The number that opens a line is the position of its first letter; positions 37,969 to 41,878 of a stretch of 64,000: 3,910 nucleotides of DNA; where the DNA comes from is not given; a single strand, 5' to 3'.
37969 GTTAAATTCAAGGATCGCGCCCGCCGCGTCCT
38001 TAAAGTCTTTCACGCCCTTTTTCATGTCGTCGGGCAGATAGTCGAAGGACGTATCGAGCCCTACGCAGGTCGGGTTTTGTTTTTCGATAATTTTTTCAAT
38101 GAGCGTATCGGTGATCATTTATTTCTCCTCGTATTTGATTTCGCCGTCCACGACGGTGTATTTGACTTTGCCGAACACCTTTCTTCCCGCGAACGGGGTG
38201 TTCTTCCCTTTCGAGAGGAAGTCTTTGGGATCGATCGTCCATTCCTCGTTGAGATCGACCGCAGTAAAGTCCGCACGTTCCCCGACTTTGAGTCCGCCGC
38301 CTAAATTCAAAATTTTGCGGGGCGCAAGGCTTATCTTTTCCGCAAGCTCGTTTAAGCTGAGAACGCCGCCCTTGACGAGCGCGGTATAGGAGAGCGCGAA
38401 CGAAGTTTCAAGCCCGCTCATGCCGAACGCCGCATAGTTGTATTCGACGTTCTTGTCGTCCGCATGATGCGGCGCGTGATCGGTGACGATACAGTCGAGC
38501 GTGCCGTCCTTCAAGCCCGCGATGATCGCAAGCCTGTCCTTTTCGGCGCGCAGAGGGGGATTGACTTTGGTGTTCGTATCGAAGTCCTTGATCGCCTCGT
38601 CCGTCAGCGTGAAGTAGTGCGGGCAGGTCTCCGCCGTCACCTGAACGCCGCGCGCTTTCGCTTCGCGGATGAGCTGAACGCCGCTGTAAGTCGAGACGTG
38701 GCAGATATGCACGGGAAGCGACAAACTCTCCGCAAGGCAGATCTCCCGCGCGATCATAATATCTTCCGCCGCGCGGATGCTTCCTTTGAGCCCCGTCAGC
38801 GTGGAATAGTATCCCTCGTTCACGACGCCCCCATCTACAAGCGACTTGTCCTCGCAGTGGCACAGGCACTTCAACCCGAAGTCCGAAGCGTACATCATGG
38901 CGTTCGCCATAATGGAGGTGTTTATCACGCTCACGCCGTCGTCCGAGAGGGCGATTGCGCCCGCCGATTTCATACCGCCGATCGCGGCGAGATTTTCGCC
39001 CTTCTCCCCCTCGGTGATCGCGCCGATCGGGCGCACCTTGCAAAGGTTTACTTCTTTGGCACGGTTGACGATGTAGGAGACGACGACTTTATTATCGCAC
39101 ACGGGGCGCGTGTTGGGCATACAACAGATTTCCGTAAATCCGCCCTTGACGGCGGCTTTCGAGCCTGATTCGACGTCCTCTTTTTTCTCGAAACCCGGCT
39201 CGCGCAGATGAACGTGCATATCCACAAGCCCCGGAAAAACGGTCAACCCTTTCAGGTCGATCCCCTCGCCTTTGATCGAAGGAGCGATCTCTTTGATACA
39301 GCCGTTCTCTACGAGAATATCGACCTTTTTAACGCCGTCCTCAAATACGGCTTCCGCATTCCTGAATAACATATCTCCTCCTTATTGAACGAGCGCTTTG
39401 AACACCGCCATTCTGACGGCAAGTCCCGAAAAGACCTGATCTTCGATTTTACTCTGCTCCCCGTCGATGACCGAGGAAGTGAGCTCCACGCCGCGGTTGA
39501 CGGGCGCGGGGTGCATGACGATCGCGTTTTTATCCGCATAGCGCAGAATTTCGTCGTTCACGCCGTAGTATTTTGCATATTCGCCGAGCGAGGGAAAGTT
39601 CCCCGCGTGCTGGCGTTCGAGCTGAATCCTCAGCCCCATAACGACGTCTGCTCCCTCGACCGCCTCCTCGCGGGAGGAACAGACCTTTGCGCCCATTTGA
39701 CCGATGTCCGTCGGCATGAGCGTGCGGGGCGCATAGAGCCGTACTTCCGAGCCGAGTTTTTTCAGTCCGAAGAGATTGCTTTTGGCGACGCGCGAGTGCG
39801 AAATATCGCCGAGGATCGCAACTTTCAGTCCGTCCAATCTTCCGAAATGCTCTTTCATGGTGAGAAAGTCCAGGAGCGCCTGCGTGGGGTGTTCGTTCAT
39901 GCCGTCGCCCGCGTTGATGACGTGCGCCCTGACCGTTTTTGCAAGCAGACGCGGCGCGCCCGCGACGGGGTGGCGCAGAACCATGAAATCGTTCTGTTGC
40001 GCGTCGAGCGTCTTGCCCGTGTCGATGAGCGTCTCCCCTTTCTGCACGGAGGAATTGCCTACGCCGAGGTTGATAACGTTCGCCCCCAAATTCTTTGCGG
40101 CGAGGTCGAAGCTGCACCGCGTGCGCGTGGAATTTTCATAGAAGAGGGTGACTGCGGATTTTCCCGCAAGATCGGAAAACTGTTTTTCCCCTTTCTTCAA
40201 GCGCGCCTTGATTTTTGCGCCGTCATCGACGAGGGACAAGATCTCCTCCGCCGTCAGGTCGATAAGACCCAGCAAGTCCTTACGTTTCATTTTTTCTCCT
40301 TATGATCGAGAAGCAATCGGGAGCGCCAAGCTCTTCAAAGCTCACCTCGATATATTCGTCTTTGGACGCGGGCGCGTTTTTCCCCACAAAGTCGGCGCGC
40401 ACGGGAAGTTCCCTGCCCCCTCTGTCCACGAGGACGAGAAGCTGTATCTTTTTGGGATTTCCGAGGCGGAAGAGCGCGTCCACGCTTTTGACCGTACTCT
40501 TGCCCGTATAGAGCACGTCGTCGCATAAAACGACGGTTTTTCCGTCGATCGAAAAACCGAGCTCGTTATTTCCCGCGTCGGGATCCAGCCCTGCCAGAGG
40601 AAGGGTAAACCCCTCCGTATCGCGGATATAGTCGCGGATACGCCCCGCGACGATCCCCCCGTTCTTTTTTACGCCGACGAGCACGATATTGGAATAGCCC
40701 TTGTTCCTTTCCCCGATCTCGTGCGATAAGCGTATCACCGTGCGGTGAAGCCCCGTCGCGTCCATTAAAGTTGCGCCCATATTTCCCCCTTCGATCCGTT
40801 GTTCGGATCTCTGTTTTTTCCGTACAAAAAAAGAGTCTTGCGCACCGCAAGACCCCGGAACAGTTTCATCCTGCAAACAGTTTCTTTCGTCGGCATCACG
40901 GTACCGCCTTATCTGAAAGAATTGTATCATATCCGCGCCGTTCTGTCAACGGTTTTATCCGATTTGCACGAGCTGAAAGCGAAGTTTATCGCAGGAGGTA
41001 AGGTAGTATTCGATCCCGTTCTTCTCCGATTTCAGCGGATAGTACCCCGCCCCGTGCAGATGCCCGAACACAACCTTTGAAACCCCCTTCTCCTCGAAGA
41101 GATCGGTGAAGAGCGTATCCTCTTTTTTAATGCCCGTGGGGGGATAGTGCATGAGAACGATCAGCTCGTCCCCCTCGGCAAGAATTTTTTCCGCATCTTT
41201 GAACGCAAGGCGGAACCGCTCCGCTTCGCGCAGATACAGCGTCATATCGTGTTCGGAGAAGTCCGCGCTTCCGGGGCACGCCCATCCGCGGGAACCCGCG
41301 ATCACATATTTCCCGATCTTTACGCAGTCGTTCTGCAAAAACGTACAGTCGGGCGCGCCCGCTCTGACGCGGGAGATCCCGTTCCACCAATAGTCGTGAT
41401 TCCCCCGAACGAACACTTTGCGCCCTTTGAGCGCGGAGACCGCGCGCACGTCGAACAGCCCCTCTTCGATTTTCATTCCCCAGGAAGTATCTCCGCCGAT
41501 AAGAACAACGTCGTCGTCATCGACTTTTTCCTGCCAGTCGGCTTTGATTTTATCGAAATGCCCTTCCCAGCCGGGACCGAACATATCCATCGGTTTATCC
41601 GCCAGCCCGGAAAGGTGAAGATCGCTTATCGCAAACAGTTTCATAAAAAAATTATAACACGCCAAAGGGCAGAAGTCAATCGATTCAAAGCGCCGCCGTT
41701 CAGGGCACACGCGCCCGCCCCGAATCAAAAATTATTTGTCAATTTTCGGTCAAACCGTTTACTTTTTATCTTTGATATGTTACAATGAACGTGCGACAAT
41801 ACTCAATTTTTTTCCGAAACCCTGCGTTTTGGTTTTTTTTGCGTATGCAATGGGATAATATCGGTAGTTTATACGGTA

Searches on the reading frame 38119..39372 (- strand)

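Call 16: search_protein_families(library=pfam, proteins=[window:38119-39372:-], max_evalue=0.01)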
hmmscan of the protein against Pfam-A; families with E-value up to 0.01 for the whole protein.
window:38119-39372:- (417 aa): 3 families
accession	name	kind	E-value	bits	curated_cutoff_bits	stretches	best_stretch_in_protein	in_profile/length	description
PF01979.26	Amidohydro_1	-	1.5e-22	80.7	25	1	44-412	1-344/345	Amidohydrolase family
PF12890.13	DHOase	-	2.8e-12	47.4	21.2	1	45-228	4-139/142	Dihydro-orotase-like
PF07969.17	Amidohydro_3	-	4.2e-12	46.7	29.7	2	37-60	2-25/472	Amidohydrolase family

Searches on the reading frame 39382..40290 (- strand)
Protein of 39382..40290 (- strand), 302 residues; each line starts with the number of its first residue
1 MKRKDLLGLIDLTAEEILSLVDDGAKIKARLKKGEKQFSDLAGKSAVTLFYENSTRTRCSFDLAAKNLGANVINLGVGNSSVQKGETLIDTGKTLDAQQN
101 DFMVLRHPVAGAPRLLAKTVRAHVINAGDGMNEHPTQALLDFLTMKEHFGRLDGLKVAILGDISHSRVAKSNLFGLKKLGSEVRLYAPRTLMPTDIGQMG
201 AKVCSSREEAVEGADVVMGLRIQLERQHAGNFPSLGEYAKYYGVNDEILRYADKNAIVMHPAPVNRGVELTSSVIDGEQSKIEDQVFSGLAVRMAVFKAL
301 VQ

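Call 16: search_protein_families(library=pfam, proteins=[window:39382-40290:-], max_evalue=0.01)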
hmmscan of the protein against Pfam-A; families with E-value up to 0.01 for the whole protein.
window:39382-40290:- (302 aa): 2 families
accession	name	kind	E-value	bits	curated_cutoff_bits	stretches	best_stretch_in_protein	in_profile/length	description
PF02729.26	OTCace_N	-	3.6e-42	144.4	29.9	1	4-147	1-148/148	Aspartate/ornithine carbamoyltransferase, carbamoyl-P binding domain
PF00185.30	OTCace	-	6.8e-27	94.9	29.4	1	153-299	1-156/157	Aspartate/ornithine carbamoyltransferase, Asp/Orn binding domain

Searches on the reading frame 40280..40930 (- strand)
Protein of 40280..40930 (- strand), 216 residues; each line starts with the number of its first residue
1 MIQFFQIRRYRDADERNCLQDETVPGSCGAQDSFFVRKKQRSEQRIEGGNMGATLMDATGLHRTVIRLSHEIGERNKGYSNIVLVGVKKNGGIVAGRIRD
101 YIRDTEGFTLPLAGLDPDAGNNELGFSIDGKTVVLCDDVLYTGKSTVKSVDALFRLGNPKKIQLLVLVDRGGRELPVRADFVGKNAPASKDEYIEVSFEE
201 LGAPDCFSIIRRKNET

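Call 16: search_protein_families(library=pfam, proteins=[window:40280-40930:-], max_evalue=0.01)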
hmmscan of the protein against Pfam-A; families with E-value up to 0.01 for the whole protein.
window:40280-40930:- (216 aa): 2 families
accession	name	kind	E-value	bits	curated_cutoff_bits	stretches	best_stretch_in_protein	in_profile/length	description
PF00156.33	Pribosyltran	-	2.1e-13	50.4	26.3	1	62-182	12-138/158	Phosphoribosyl transferase domain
PF14681.12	UPRTase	-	0.0014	18.5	27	1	117-168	107-159/206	Uracil phosphoribosyltransferase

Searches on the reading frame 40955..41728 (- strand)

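Call 16: search_protein_families(library=pfam, proteins=[window:40955-41728:-], max_evalue=0.01)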
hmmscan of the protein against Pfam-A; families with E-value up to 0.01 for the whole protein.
window:40955-41728:- (257 aa): 2 families
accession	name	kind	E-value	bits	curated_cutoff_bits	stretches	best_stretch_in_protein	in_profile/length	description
PF00149.33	Metallophos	-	4.7e-16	60.2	21.5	1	29-226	1-190/191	Calcineurin-like phosphoesterase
PF12850.12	Metallophos_2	-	2.9e-06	27.8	27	1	29-227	1-119/154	Calcineurin-like phosphoesterase superfamily domain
